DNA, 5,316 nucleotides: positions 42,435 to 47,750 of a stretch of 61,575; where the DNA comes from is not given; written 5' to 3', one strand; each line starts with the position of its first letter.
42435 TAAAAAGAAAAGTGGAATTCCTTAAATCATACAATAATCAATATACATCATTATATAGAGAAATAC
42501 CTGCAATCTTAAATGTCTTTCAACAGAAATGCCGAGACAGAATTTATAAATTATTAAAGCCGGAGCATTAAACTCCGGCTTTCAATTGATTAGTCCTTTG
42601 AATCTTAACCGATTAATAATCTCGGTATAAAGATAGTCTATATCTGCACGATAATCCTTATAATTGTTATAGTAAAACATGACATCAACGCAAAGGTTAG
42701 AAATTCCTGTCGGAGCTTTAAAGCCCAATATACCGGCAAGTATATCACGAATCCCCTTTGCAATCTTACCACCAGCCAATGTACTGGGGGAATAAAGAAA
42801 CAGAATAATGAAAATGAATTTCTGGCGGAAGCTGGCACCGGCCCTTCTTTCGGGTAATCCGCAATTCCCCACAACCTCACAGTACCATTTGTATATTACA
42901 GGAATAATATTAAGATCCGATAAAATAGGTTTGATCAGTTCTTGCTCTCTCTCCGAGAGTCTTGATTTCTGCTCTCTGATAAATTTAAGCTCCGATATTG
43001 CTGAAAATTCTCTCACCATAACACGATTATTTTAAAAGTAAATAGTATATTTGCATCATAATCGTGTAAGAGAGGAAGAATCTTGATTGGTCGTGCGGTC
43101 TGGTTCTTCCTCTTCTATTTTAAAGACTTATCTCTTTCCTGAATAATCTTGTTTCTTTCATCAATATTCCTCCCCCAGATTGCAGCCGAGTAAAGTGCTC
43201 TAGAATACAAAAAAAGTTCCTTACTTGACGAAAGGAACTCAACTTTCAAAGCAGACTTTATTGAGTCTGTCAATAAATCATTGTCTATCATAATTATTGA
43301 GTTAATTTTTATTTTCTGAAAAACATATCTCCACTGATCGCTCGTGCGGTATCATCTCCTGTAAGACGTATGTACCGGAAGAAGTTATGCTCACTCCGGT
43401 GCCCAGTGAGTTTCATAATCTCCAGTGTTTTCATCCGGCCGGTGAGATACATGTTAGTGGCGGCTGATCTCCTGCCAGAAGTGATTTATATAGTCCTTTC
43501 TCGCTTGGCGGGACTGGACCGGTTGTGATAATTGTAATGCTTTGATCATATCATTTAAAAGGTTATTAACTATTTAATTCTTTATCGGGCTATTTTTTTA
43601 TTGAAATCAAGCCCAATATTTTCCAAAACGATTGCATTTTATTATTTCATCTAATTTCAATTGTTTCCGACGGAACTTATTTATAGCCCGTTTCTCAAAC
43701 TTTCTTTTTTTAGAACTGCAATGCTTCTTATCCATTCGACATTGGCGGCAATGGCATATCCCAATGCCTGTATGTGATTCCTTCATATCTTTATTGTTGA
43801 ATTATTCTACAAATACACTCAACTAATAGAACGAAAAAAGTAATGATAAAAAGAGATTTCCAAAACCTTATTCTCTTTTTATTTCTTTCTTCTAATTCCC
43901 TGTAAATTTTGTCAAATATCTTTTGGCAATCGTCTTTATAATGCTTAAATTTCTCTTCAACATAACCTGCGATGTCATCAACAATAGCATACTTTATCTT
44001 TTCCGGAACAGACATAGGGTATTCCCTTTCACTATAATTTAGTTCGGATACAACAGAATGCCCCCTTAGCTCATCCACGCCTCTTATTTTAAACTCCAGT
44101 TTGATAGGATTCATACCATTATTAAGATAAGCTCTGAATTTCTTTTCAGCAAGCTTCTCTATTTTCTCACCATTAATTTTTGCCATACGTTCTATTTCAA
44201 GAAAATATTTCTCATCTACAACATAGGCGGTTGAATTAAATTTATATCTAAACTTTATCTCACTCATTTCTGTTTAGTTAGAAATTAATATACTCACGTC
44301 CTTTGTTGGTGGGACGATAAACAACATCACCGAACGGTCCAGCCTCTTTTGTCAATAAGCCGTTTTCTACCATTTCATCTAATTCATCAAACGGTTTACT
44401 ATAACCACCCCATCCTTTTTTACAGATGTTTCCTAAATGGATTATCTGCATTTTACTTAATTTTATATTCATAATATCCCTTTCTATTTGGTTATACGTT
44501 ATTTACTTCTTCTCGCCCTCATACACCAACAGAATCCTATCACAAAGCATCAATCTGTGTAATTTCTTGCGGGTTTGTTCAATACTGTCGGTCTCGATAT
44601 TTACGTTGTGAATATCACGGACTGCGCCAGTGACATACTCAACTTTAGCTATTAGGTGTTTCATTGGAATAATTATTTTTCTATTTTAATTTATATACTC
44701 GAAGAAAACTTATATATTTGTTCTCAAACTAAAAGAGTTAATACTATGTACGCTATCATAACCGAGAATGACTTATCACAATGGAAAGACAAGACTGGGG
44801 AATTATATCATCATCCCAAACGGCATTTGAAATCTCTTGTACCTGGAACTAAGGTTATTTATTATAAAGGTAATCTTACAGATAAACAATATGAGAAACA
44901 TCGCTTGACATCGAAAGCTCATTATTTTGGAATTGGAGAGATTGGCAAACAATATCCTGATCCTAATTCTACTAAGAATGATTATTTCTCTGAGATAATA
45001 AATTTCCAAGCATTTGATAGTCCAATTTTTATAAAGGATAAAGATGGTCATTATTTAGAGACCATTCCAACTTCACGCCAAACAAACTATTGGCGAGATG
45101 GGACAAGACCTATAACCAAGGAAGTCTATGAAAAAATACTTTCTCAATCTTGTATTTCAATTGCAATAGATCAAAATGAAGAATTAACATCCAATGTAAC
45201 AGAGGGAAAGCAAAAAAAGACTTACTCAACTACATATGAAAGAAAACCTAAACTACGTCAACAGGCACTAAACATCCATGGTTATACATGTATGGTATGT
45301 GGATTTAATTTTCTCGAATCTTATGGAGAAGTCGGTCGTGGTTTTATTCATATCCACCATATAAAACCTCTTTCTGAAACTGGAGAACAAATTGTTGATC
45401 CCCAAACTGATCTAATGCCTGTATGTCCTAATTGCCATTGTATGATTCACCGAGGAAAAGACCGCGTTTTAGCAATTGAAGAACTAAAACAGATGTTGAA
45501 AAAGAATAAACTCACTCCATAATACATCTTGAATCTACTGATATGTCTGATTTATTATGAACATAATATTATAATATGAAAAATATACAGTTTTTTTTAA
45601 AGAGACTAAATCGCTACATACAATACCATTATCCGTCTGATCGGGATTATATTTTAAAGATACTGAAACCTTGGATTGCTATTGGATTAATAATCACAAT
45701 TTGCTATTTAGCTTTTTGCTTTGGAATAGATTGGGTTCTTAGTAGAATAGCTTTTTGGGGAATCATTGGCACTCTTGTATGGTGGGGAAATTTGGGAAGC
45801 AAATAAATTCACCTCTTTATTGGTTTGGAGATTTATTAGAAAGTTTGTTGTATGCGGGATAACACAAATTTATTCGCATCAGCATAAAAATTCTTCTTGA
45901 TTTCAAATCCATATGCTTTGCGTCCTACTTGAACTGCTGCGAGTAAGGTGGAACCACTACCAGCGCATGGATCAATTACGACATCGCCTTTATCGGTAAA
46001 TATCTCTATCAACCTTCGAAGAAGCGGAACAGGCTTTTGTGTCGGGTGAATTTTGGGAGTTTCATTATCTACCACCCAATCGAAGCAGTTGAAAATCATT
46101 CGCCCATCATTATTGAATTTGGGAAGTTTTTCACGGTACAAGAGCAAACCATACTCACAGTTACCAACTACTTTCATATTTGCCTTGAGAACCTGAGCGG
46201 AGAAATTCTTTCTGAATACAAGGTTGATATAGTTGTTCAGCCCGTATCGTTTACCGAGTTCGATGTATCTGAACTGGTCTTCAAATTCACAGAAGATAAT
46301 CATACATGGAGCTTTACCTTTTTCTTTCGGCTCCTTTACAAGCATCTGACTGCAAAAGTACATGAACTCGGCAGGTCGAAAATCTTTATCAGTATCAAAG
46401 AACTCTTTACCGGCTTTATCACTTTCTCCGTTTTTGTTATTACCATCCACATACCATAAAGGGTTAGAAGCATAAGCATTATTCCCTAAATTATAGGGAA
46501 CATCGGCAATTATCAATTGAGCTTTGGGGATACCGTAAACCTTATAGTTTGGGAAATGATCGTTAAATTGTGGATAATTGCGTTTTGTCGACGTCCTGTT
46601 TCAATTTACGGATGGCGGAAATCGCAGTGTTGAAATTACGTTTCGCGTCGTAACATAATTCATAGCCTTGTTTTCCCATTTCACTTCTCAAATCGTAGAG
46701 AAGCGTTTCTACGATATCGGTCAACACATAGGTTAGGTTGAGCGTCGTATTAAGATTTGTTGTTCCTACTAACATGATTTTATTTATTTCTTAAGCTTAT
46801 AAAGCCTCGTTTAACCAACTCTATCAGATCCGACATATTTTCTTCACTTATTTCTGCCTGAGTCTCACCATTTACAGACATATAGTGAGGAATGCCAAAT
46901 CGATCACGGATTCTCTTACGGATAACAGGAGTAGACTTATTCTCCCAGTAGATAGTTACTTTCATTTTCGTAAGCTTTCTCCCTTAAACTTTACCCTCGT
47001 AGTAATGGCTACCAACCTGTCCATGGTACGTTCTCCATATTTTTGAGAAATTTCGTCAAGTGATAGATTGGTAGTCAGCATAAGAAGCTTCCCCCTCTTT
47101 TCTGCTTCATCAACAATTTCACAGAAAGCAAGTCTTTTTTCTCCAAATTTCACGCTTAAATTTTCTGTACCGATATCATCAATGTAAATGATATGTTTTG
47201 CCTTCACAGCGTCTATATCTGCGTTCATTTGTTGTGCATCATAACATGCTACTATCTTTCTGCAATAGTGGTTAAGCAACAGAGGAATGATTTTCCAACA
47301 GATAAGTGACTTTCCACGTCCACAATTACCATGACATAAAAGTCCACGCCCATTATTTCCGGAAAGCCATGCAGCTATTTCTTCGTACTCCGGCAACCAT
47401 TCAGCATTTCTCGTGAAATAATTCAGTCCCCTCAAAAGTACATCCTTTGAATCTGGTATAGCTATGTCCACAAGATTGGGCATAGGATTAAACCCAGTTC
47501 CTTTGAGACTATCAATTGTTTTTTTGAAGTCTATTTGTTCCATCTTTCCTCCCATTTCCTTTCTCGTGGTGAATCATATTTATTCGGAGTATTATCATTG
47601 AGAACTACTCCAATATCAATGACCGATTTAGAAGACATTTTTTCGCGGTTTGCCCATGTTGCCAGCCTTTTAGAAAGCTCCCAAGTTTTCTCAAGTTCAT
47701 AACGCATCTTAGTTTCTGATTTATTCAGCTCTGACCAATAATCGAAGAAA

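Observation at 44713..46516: HNH nuclease with an N-terminal reader-like domain, convergent with a beta-class DNA methyltransferase (R-M-like or type IV pair)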

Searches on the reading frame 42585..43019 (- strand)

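Call 41: search_protein_families(library=phrogs, proteins=[window:42585-43019:-], max_evalue=0.001)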
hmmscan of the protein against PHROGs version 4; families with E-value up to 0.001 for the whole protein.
window:42585-43019:- (145 aa): 1 family
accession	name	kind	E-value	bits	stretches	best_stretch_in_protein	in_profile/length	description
phrog_38368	-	unknown function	4.6e-18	66.7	1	9-143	17-149/150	-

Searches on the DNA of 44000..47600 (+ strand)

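Call 12: search_dna_similar(query=window:44000-47600:+, collection=phages, mode=near)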
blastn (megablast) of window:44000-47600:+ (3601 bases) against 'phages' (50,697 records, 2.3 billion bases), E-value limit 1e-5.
No match.

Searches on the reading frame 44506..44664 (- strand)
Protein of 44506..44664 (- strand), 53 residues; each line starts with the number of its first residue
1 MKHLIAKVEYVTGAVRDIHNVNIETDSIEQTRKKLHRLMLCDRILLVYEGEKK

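Call 41: search_protein_families(library=phrogs, proteins=[window:44506-44664:-], max_evalue=0.001)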
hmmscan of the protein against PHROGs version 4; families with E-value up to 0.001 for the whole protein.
window:44506-44664:- (53 aa): 0 families

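Call 77: find_related_loci(query=window:44506-44664:-, collection=viral_contigs, flank=4000)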
Query window:44506-44664:- (53 aa) in viral_contigs; peptide patterns used: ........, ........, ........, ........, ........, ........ (x = any residue, [..] = any of these).
29 stretches matched a pattern; 8 encode a relative of the query (tblastn E <= 1e-3); 8 distinct loci.
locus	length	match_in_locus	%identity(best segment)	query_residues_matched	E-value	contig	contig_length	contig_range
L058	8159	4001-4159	85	1-53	5e-28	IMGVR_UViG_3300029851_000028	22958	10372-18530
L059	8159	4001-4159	85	1-53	5e-28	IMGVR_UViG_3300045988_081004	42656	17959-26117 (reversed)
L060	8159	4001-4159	85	1-53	5e-28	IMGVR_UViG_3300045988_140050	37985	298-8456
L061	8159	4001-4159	85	1-53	5e-28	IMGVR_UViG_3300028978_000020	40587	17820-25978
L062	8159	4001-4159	85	1-53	5e-28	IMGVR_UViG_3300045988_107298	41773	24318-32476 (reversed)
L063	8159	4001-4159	85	1-53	5e-28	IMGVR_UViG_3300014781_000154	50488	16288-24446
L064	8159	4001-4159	85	1-53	5e-28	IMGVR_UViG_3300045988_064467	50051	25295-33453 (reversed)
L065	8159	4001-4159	64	1-53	4e-18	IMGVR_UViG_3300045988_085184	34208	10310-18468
